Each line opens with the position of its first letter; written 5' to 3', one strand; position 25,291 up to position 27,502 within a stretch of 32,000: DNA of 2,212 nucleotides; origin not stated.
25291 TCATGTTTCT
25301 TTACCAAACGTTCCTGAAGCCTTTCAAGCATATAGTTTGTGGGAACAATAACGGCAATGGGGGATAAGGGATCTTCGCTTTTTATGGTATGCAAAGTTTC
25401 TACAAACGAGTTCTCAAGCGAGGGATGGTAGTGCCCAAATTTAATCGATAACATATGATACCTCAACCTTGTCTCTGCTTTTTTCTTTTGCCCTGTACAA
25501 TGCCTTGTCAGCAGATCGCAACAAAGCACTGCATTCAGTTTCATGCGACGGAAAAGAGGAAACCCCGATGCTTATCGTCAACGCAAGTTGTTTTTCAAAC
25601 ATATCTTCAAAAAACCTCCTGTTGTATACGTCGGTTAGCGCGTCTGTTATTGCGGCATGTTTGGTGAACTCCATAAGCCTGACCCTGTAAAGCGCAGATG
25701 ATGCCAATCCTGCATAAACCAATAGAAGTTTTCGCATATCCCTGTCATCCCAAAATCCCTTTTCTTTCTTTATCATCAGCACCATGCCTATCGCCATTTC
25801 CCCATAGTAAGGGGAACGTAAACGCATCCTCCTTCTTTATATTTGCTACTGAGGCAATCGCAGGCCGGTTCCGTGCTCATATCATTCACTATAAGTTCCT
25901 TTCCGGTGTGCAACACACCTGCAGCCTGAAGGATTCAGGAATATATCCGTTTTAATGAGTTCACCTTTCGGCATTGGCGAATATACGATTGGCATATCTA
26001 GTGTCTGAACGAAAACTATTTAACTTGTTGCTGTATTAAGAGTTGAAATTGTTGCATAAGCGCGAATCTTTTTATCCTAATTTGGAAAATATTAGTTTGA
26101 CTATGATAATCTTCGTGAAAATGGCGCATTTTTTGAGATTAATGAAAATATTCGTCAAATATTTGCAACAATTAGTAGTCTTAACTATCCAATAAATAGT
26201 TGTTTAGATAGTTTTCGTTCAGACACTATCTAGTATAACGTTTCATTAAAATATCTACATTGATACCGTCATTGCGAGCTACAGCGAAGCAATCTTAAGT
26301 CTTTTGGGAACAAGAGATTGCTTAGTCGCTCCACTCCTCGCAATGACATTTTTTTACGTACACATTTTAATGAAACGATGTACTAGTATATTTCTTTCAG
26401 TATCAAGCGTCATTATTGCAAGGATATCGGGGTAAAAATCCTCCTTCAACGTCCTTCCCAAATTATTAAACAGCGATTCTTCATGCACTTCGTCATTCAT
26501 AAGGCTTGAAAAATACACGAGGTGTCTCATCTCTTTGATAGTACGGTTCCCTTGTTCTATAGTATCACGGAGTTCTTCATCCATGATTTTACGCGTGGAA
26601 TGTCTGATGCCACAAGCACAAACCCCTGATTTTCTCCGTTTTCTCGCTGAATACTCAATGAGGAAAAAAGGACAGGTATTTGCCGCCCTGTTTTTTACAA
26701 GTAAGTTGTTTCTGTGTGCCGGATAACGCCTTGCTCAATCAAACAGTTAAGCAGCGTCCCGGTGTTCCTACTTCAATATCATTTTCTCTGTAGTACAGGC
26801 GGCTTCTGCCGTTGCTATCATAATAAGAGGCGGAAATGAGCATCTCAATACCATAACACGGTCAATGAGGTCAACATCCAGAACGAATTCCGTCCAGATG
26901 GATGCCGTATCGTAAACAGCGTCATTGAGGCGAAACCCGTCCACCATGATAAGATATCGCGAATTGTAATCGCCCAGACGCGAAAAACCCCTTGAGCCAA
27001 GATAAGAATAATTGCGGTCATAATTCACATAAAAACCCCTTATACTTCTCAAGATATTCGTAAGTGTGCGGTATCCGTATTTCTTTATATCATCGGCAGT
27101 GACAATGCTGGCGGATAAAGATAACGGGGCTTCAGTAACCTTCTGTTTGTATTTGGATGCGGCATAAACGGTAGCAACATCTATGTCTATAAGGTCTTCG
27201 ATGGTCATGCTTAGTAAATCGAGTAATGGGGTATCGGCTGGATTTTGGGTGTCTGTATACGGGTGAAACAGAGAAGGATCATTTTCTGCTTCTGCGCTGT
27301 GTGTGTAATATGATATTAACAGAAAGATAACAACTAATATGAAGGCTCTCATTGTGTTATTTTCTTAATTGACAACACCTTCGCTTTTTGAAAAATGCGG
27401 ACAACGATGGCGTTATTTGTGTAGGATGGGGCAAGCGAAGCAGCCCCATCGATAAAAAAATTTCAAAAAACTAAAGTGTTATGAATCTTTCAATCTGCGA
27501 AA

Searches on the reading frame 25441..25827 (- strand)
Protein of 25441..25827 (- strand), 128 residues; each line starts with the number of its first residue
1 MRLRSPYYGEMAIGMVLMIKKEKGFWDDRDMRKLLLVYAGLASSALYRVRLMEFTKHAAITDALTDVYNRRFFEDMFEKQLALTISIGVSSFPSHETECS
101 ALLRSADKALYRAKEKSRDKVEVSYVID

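Call 3: search_protein_families(library=pfam, proteins=[window:25441-25827:-], max_evalue=0.01)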
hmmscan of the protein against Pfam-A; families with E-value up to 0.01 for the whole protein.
window:25441-25827:- (128 aa): 2 families
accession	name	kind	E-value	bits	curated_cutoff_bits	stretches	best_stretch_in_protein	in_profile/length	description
PF00990.26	GGDEF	-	1.3e-11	45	23.8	2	79-119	119-160/161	Diguanylate cyclase, GGDEF domain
PF22335.1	Cas10-Cmr2_palm2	-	0.004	17.7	27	1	70-121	79-132/133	Cas10/Cmr2, second palm domain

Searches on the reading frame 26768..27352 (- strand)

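Call 3: search_protein_families(library=pfam, proteins=[window:26768-27352:-], max_evalue=0.01)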
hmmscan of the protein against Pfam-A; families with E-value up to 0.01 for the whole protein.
window:26768-27352:- (194 aa): 1 family
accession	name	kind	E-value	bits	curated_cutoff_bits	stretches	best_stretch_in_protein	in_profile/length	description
PF07715.20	Plug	-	8.1e-11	42.8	23.9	1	79-170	7-92/107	TonB-dependent Receptor Plug Domain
